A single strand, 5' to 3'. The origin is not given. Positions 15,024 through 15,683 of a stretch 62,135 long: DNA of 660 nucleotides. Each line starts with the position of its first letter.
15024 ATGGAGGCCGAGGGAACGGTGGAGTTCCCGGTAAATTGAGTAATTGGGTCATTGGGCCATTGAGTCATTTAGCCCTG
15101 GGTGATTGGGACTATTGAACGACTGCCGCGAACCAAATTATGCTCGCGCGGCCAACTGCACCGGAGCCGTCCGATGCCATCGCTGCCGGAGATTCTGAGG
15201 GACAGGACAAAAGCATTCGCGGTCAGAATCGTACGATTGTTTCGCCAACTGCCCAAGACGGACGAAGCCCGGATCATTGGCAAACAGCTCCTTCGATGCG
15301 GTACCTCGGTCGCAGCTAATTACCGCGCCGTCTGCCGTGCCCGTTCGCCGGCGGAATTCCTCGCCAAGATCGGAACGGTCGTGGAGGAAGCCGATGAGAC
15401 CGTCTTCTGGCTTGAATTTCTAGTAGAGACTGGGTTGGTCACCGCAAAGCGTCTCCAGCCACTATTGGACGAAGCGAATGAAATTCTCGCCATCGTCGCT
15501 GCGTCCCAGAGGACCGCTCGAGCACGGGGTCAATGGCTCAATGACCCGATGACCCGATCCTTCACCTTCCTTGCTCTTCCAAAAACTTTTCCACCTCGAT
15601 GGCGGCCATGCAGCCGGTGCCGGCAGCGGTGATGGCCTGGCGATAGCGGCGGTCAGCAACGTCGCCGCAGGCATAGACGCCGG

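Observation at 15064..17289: Degenerate 7-8 nt tandem arrays occupy four consecutive gene junctions and donate terminal codons and stop codons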

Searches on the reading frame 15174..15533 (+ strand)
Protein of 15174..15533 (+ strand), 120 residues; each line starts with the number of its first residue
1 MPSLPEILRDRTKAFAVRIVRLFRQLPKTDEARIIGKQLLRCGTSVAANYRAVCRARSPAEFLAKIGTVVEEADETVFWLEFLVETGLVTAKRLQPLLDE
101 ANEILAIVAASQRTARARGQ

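Call 25: find_related_loci(query=window:15174-15533:+, collection=metagenome_contigs, flank=3000)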
Query window:15174-15533:+ (120 aa) in metagenome_contigs; peptide patterns used: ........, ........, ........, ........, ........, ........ (x = any residue, [..] = any of these).
600 stretches matched a pattern (row limit reached: there are more); 502 encode a relative of the query (tblastn E <= 1e-3); the best 80 are kept; 80 distinct loci.
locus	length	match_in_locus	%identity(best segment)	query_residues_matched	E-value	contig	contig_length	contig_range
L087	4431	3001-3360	94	1-120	2e-72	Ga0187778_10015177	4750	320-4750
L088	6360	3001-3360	75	1-120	3e-56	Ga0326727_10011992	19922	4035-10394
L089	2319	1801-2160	75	1-120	2e-56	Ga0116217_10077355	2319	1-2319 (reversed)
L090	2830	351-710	75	1-120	1e-55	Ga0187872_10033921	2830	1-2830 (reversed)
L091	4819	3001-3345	75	3-117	1e-54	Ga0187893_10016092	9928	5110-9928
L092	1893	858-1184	76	8-116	6e-55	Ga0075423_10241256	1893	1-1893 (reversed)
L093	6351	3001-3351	74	1-117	4e-53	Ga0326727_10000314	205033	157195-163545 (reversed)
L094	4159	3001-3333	72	8-118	1e-52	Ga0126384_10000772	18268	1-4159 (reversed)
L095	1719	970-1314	75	3-117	8e-54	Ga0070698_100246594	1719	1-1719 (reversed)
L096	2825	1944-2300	75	1-120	1e-52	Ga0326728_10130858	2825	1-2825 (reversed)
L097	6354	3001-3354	72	2-119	4e-52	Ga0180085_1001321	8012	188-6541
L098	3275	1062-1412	69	1-117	7e-52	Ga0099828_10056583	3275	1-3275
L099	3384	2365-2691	73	8-116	2e-51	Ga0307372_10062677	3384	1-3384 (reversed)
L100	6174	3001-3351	69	1-117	1e-51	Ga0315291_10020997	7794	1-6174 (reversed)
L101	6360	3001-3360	71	1-120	4e-51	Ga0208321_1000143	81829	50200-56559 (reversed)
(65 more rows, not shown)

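Call 44: search_dna_similar(query=window:15174-15533:+, collection=plasmids, mode=protein, max_evalue=1e-8, max_rows=40)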
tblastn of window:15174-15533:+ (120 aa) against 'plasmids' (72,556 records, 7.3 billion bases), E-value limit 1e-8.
Records with a match: 30; places in all: 38; records where one place covers at least 80% of the query: 30.
Best place of each record, by identity: <60% 30.
By first word of the organism name: Nostoc 16; Planktothrix 3; Candidatus 2; Gloeocapsa 1; Bernardetia 1; Pseudanabaena 1; Dolichospermum 1; Aulosira 1; Anabaena 1; Treponema 1; and 2 more.
By predicted mobility (MOB-suite, as given by PLSDB): non-mobilizable 17; conjugative 8; mobilizable 5.
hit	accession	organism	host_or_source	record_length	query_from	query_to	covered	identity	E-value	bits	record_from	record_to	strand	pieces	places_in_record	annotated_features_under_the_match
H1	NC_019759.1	Gloeocapsa sp. PCC 7428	-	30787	9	118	92%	53.6%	7e-34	130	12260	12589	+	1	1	four helix bundle protein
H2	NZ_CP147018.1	Bernardetia sp. Wsw4-3y2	Red alga,Red algae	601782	8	118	93%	51.4%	5e-30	119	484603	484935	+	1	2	four helix bundle protein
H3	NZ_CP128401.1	Candidatus Chlorohelix allophototropha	Single colony of Candidatus Chlorohelix ...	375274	8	118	93%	49.5%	7e-30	119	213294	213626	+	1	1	four helix bundle protein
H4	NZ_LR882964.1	Planktothrix agardhii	-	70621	9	118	92%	50.0%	5e-32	124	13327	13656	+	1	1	four helix bundle protein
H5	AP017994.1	Planktothrix agardhii NIES-204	-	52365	9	118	92%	50.0%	7e-32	124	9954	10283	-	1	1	hypothetical protein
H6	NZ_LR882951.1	Planktothrix agardhii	-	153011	9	118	92%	50.0%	7e-32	124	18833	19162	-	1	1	four helix bundle protein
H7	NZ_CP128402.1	Candidatus Chlorohelix allophototropha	Single colony of Candidatus Chlorohelix ...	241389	8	118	93%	48.6%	3e-28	114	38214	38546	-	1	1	four helix bundle protein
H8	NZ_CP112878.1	Pseudanabaena galeata CCNP1313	-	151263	8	120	94%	46.6%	2e-26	108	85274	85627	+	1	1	four helix bundle protein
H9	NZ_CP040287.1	Nostoc sp. C057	Phaeoceros,pure culture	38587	8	118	93%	46.4%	3e-28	114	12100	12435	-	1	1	four helix bundle protein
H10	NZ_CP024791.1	Nostoc flagelliforme CCNUN1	cell culture,desert soil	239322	8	117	92%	45.9%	3e-27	111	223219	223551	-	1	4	four helix bundle protein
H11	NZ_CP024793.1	Nostoc flagelliforme CCNUN1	cell culture,desert soil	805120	10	113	87%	48.6%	6e-22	96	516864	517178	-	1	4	four helix bundle protein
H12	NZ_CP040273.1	Nostoc sp. C052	Blasia pusilla,pure culture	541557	10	113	87%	48.6%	2e-21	95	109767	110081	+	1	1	four helix bundle protein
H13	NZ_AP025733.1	Nostoc cf. commune SO-36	-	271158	10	118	91%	44.5%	2e-18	86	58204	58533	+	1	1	four helix bundle protein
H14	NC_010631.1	Nostoc punctiforme PCC 73102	-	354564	10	118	91%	43.6%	6e-18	85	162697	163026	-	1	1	four helix bundle protein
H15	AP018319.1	Nostoc sp. HK-01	-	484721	11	118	90%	43.1%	3e-18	86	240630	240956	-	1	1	hypothetical protein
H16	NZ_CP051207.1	Dolichospermum flos-aquae CCAP 1403/13F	cell culture,freshwater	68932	10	118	91%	42.0%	5e-17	82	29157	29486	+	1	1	four helix bundle protein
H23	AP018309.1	Aulosira laxa NIES-50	-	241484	8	110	86%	43.3%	9e-17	81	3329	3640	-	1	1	hypothetical protein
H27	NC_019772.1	Anabaena cylindrica PCC 7122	water, most likely pond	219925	8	110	86%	38.5%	4e-13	71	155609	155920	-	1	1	four helix bundle protein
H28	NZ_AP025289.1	Treponema saccharophilum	-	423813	7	116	92%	34.5%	9e-16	79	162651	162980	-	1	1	four helix bundle protein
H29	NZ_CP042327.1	Euhalothece natronophila Z-M001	cell culture,soda lake Magadi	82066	7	116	92%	32.7%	2e-10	63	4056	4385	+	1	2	four helix bundle protein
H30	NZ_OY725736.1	Monoglobus pectinilyticus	-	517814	7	118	93%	28.6%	8e-11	64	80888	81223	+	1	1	none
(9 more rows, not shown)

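Call 45: get_annotated_region(hit=H1, flank=400)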
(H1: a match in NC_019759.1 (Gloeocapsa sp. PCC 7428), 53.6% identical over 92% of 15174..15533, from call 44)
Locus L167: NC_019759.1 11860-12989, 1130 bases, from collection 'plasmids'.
description: Gloeocapsa sp. PCC 7428 plasmid pGLO7428.03, complete sequence
organism: Gloeocapsa sp. PCC 7428 (NCBI taxid 1173026)
taxonomy: Bacteria; Cyanobacteriota; Cyanophyceae; Chroococcales; Chroococcaceae; Gloeocapsa; Gloeocapsa sp. PCC 7428
host: -; source: -; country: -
typing (MOB-suite, as given by PLSDB): mobilizable; replicon rep_cluster_1726; relaxase MOBV
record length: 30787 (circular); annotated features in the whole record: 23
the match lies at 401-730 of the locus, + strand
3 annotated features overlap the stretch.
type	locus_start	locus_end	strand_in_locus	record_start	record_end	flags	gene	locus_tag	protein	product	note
CDS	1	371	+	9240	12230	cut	-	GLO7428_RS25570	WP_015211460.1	DUF1156 domain-containing protein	-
CDS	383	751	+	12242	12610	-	-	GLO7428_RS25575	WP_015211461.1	four helix bundle protein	-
CDS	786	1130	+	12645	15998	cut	-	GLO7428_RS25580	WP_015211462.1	Swt1 family HEPN domain-containing protein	-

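Call 46: get_annotated_region(hit=H4, flank=400)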
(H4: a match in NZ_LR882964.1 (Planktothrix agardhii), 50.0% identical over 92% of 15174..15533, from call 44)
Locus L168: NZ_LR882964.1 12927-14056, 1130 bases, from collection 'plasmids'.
description: Planktothrix agardhii strain No.66 plasmid p1
organism: Planktothrix agardhii (NCBI taxid 1160)
taxonomy: Bacteria; Cyanobacteriota; Cyanophyceae; Oscillatoriales; Microcoleaceae; Planktothrix; Planktothrix agardhii
host: -; source: -; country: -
typing (MOB-suite, as given by PLSDB): non-mobilizable
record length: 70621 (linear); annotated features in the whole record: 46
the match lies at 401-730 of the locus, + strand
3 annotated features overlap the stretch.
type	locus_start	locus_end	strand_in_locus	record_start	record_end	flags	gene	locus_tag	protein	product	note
CDS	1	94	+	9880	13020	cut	drmD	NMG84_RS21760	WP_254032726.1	DISARM system SNF2-like helicase DrmD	-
CDS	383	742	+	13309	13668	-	-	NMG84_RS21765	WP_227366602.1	four helix bundle protein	-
CDS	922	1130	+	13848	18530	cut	-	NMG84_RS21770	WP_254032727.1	type IIL restriction-modification enzyme MmeI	-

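Call 47: get_annotated_region(hit=H10, flank=400)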
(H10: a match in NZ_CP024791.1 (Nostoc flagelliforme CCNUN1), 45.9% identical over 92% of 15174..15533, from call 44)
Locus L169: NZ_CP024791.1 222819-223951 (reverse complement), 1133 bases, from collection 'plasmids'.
description: Nostoc flagelliforme CCNUN1 plasmid pNFSY06, complete sequence
organism: Nostoc flagelliforme CCNUN1 (NCBI taxid 2038116)
taxonomy: Bacteria; Cyanobacteriota; Cyanophyceae; Nostocales; Nostocaceae; Nostoc; Nostoc flagelliforme; Nostoc flagelliforme CCNUN1
host: -; source: cell culture,desert soil; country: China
typing (MOB-suite, as given by PLSDB): non-mobilizable; replicon rep_cluster_1622,rep_cluster_317
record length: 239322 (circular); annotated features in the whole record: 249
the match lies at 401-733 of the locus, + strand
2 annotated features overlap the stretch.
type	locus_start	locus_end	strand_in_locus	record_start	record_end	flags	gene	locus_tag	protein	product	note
CDS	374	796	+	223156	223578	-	-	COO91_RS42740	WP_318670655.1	four helix bundle protein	-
CDS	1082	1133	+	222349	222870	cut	-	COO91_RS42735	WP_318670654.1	site-specific integrase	GO:0015074 - DNA integration [Evidence IEA]; GO:0006310 - DNA recombination [Evidence IEA]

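Call 48: get_annotated_region(hit=H14, flank=400)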
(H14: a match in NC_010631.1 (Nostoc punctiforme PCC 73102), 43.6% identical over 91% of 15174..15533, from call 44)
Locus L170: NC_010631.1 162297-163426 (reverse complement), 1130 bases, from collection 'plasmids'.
description: Nostoc punctiforme PCC 73102 plasmid pNPUN01, complete sequence
organism: Nostoc punctiforme PCC 73102 (NCBI taxid 63737)
taxonomy: Bacteria; Cyanobacteriota; Cyanophyceae; Nostocales; Nostocaceae; Nostoc; Nostoc punctiforme; Nostoc punctiforme PCC 73102
host: -; source: -; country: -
typing (MOB-suite, as given by PLSDB): conjugative; replicon rep_cluster_317; relaxase MOBF; mating-pair formation MPF_T
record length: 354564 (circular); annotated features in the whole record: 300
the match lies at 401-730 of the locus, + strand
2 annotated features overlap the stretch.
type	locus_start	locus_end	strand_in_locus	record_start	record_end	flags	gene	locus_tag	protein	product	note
CDS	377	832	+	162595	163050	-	-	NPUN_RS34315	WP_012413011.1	four helix bundle protein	-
CDS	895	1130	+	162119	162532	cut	-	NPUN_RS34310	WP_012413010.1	element excision factor XisH family protein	-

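Call 49: get_annotated_region(hit=H2, flank=400)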
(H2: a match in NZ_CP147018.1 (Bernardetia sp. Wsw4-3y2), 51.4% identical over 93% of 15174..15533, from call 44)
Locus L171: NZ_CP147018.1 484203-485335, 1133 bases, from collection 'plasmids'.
description: Bernardetia sp. Wsw4-3y2 plasmid plasmd1, complete sequence
organism: Bernardetia sp. Wsw4-3y2 (NCBI taxid 3127471)
taxonomy: Bacteria; Bacteroidota; Cytophagia; Cytophagales; Bernardetiaceae; Bernardetia; Bernardetia sp. Wsw4-3y2
host: -; source: Red alga,Red algae; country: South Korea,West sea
typing (MOB-suite, as given by PLSDB): non-mobilizable
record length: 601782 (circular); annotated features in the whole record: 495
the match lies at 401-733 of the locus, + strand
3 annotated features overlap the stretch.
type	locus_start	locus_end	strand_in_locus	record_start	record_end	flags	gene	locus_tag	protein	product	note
CDS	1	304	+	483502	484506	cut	-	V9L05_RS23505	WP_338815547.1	beta-ketoacyl-ACP synthase III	GO:0006633 - fatty acid biosynthetic process [Evidence IEA]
CDS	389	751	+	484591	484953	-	-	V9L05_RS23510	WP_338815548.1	four helix bundle protein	-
CDS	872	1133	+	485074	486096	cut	-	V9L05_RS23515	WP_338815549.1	M20/M25/M40 family metallo-hydrolase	-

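Call 50: get_annotated_region(hit=H3, flank=400)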
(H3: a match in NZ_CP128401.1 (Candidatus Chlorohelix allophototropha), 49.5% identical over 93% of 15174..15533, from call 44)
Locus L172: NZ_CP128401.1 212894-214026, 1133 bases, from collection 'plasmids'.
description: Candidatus Chlorohelix allophototropha isolate L227-S17 plasmid unnamed1, complete sequence
organism: Candidatus Chlorohelix allophototropha (NCBI taxid 3003348)
taxonomy: Bacteria; Chloroflexota; Chloroflexia; Candidatus Chloroheliales; Candidatus Chloroheliaceae; Candidatus Chlorohelix; Candidatus Chlorohelix allophototropha
host: -; source: Single colony of Candidatus Chlorohelix allophototropha from a non-axenic enrichment (subculture 19.9); ...; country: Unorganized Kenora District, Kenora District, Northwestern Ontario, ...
typing (MOB-suite, as given by PLSDB): non-mobilizable
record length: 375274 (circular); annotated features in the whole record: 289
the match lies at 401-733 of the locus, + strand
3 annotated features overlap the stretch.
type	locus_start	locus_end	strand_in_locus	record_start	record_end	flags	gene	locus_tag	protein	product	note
CDS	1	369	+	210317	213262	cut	-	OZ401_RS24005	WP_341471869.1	helicase-related protein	-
CDS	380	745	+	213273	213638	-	-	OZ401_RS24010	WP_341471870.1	four helix bundle protein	-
CDS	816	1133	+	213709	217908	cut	-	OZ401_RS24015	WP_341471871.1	N-6 DNA methylase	GO:0006306 - DNA methylation [Evidence IEA]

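Call 51: get_annotated_region(hit=H28, flank=400)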
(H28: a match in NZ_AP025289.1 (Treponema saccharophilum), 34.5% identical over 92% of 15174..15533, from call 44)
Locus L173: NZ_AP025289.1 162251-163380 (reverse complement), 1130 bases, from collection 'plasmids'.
description: Treponema saccharophilum strain JCM 32279 plasmid pTS1, complete sequence
organism: Treponema saccharophilum (NCBI taxid 165)
taxonomy: Bacteria; Spirochaetota; Spirochaetia; Spirochaetales; Treponemataceae; Treponema; Treponema saccharophilum
host: -; source: -; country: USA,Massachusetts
typing (MOB-suite, as given by PLSDB): non-mobilizable
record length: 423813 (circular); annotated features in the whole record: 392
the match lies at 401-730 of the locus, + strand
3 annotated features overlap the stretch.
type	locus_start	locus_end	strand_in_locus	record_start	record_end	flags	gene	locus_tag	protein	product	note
CDS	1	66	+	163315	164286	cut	-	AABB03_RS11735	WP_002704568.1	DMT family transporter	GO:0055085 - transmembrane transport [Evidence IEA]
CDS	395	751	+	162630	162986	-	-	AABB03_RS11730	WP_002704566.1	four helix bundle protein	-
CDS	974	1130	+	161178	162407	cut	-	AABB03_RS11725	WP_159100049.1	DUF4832 domain-containing protein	-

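Call 66: search_solved_structures(query=window:15174-15533:+, max_evalue=0.01)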
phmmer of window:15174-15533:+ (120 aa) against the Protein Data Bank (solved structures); distinct sequences matched with E-value up to 0.01: 1.
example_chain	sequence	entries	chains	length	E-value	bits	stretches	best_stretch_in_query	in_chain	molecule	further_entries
2rld_A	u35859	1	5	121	1.8e-19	72.9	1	6-113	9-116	Uncharacterized protein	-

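Call 69: search_dna_similar(query=window:15174-15533:+, collection=phages, mode=protein, max_evalue=0.00001, max_rows=20)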
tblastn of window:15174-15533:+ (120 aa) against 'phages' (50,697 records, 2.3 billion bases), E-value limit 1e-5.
Records with a match: 1; places in all: 1; records where one place covers at least 80% of the query: 1.
Best place of each record, by identity: <60% 1.
By first word of the organism name: Bacteriophage 1.
By host as written in the record: - 1.
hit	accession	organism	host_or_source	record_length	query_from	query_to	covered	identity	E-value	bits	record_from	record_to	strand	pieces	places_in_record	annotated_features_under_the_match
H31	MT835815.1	Bacteriophage sp.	human fecal samples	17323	7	116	92%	32.7%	1e-12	69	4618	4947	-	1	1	record has no annotation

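Call 71: get_annotated_region(hit=H8, flank=350)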
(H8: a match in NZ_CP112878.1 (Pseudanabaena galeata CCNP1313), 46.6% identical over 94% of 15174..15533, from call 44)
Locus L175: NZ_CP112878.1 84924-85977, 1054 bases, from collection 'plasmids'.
description: Pseudanabaena galeata CCNP1313 plasmid pPg_04, complete sequence
organism: Pseudanabaena galeata CCNP1313 (NCBI taxid 2602720)
taxonomy: Bacteria; Cyanobacteriota; Cyanophyceae; Pseudanabaenales; Pseudanabaenaceae; Pseudanabaena; Pseudanabaena galeata; Pseudanabaena galeata CCNP1313
host: -; source: -; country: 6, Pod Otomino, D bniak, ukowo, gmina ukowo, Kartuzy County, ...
typing (MOB-suite, as given by PLSDB): mobilizable; relaxase MOBP
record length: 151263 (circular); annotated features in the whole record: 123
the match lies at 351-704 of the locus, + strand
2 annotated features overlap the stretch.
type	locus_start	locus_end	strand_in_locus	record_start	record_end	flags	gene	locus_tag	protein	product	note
CDS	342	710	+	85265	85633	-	-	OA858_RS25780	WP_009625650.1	four helix bundle protein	-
CDS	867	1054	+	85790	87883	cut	cas1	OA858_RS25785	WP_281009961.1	CRISPR-associated endonuclease Cas1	GO:0043571 - maintenance of CRISPR repeat elements [Evidence IEA]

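Call 72: get_annotated_region(hit=H9, flank=350)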
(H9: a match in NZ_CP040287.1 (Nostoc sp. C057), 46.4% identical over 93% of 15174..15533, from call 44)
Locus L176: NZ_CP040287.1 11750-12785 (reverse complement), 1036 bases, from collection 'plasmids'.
description: Nostoc sp. C057 plasmid p057_F, complete sequence
organism: Nostoc sp. C057 (NCBI taxid 2576903)
taxonomy: Bacteria; Cyanobacteriota; Cyanophyceae; Nostocales; Nostocaceae; Nostoc; Nostoc sp. C057
host: -; source: Phaeoceros,pure culture; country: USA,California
typing (MOB-suite, as given by PLSDB): mobilizable; replicon rep_cluster_1622; relaxase MOBP
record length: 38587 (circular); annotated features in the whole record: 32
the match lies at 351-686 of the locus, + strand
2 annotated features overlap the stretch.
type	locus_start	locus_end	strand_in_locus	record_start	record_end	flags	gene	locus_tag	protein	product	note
CDS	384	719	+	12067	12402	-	-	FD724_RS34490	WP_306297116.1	four helix bundle protein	-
CDS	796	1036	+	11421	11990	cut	-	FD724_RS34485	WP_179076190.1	site-specific integrase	GO:0015074 - DNA integration [Evidence IEA]; GO:0006310 - DNA recombination [Evidence IEA]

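Call 73: get_annotated_region(hit=H11, flank=350)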
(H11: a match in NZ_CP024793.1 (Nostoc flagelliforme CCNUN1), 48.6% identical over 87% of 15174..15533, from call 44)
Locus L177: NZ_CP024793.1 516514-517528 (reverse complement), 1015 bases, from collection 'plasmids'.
description: Nostoc flagelliforme CCNUN1 plasmid pNFSY08, complete sequence
organism: Nostoc flagelliforme CCNUN1 (NCBI taxid 2038116)
taxonomy: Bacteria; Cyanobacteriota; Cyanophyceae; Nostocales; Nostocaceae; Nostoc; Nostoc flagelliforme; Nostoc flagelliforme CCNUN1
host: -; source: cell culture,desert soil; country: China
typing (MOB-suite, as given by PLSDB): conjugative; replicon rep_cluster_317; relaxase MOBP,MOBV,MOBV; mating-pair formation MPF_T
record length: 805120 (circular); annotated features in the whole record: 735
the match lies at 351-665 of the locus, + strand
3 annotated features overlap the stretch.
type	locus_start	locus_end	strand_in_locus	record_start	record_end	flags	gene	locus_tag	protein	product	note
CDS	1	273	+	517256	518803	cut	-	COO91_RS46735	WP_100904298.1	hypothetical protein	-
CDS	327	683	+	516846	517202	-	-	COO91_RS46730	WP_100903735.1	four helix bundle protein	-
CDS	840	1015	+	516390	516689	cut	-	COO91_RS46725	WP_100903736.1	hypothetical protein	-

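Call 74: get_annotated_region(hit=H13, flank=350)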
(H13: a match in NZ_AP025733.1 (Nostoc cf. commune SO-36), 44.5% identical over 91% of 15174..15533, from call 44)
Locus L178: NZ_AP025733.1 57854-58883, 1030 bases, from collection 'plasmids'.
description: Nostoc cf. commune SO-36 plasmid pANSO36A, complete sequence
organism: Nostoc cf. commune SO-36 (NCBI taxid 449208)
taxonomy: Bacteria; Cyanobacteriota; Cyanophyceae; Nostocales; Nostocaceae; Nostoc; Nostoc commune; Nostoc cf. commune SO-36
host: -; source: -; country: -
typing (MOB-suite, as given by PLSDB): non-mobilizable
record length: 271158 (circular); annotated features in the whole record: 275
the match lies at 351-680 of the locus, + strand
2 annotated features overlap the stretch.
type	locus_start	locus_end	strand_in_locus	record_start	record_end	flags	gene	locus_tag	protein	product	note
CDS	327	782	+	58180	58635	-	-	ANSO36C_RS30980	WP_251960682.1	four helix bundle protein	-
CDS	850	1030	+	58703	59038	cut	-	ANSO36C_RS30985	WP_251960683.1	XisI protein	-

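Call 75: get_annotated_region(hit=H16, flank=350)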
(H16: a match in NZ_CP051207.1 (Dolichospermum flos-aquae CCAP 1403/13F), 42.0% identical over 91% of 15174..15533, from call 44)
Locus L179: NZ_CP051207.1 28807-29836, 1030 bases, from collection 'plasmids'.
description: Dolichospermum flos-aquae CCAP 1403/13F plasmid pAfl69, complete sequence
organism: Dolichospermum flos-aquae CCAP 1403/13F (NCBI taxid 315271)
taxonomy: Bacteria; Cyanobacteriota; Cyanophyceae; Nostocales; Aphanizomenonaceae; Dolichospermum; Dolichospermum flos-aquae; Dolichospermum flos-aquae CCAP 1403/13F
host: -; source: cell culture,freshwater; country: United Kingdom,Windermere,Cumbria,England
typing (MOB-suite, as given by PLSDB): non-mobilizable; replicon rep_cluster_345
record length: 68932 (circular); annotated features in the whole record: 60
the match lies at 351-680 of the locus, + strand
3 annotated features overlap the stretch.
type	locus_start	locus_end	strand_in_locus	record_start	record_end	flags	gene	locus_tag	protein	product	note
CDS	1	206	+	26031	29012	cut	-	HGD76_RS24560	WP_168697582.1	helicase-related protein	-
CDS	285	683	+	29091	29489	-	-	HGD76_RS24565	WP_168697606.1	four helix bundle protein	-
CDS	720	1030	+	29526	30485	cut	-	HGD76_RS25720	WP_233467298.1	hypothetical protein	-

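Call 76: get_annotated_region(hit=H23, flank=350)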
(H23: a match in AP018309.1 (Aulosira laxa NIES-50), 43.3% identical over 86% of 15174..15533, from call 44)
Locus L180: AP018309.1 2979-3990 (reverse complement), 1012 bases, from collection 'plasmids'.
description: Aulosira laxa NIES-50 plasmid plasmid2 DNA, complete genome
organism: Aulosira laxa NIES-50 (NCBI taxid 1541988)
taxonomy: Bacteria; Cyanobacteriota; Cyanophyceae; Nostocales; Fortieaceae; Aulosira; Aulosira laxa; Aulosira laxa NIES-50
host: -; source: -; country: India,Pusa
typing (MOB-suite, as given by PLSDB): conjugative; relaxase MOBF; mating-pair formation MPF_T
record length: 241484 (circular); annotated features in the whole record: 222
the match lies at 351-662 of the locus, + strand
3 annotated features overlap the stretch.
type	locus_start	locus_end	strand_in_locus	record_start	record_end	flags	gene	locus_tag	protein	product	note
CDS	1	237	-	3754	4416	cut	-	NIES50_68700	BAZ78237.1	hypothetical protein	-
CDS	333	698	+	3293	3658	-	-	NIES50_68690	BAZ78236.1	hypothetical protein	-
CDS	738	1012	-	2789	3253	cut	-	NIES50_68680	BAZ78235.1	hypothetical protein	-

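Call 77: get_annotated_region(hit=H27, flank=350)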
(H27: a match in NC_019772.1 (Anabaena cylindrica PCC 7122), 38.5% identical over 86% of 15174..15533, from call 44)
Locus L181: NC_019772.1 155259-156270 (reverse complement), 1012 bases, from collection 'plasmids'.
description: Anabaena cylindrica PCC 7122 plasmid pANACY.01, complete sequence
organism: Anabaena cylindrica PCC 7122 (NCBI taxid 272123)
taxonomy: Bacteria; Cyanobacteriota; Cyanophyceae; Nostocales; Nostocaceae; Anabaena; Anabaena cylindrica; Anabaena cylindrica PCC 7122
host: -; source: water, most likely pond; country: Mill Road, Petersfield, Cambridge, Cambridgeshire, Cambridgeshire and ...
typing (MOB-suite, as given by PLSDB): conjugative; replicon rep_cluster_345; relaxase MOBP; mating-pair formation MPF_T
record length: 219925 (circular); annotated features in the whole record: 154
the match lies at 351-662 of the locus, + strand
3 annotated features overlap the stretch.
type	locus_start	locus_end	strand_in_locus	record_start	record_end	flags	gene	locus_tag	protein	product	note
CDS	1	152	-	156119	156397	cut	cas2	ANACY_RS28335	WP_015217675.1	CRISPR-associated endonuclease Cas2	GO:0043571 - maintenance of CRISPR repeat elements [Evidence IEA]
CDS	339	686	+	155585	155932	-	-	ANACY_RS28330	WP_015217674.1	four helix bundle protein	-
CDS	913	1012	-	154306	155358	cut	cas1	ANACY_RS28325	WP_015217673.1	CRISPR-associated endonuclease Cas1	GO:0043571 - maintenance of CRISPR repeat elements [Evidence IEA]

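Call 78: get_annotated_region(hit=H29, flank=350)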
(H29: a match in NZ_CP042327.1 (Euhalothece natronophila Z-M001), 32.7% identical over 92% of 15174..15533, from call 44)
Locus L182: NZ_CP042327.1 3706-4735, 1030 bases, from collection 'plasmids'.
description: Euhalothece natronophila Z-M001 plasmid pEu1, complete sequence
organism: Euhalothece natronophila Z-M001 (NCBI taxid 522448)
taxonomy: Bacteria; Cyanobacteriota; Cyanophyceae; Chroococcales; Halothecacae; Euhalothece; Euhalothece natronophila; Euhalothece natronophila Z-M001
host: -; source: cell culture,soda lake Magadi; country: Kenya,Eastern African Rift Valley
typing (MOB-suite, as given by PLSDB): non-mobilizable
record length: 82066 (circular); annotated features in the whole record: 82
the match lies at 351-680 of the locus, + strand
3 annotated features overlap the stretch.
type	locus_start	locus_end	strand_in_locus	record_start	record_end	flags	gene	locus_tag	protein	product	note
CDS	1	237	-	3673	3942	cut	-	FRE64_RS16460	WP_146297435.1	hypothetical protein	-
CDS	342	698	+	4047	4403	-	-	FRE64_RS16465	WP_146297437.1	four helix bundle protein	-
CDS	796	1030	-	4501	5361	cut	-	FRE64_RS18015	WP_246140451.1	hypothetical protein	-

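Call 79: get_annotated_region(hit=H30, flank=350)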
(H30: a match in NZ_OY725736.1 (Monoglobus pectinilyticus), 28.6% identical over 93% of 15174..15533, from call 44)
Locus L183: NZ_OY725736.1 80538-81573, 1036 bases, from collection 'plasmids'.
description: Monoglobus pectinilyticus strain Ruminococcaceae species TSDC17.2-1.2 plasmid 12, complete sequence
organism: Monoglobus pectinilyticus (NCBI taxid 1981510)
taxonomy: Bacteria; Bacillota; Clostridia; Monoglobales; Monoglobaceae; Monoglobus; Monoglobus pectinilyticus
host: -; source: -; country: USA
typing (MOB-suite, as given by PLSDB): non-mobilizable
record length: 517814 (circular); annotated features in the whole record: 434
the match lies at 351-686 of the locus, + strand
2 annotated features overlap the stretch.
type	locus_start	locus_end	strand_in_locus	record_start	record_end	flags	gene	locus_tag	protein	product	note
CDS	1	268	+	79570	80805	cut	-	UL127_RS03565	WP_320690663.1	restriction endonuclease subunit S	GO:0006304 - DNA modification [Evidence IEA]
CDS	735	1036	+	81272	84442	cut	-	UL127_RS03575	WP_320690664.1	HsdR family type I site-specific deoxyribonuclease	GO:0009307 - DNA restriction-modification system [Evidence IEA]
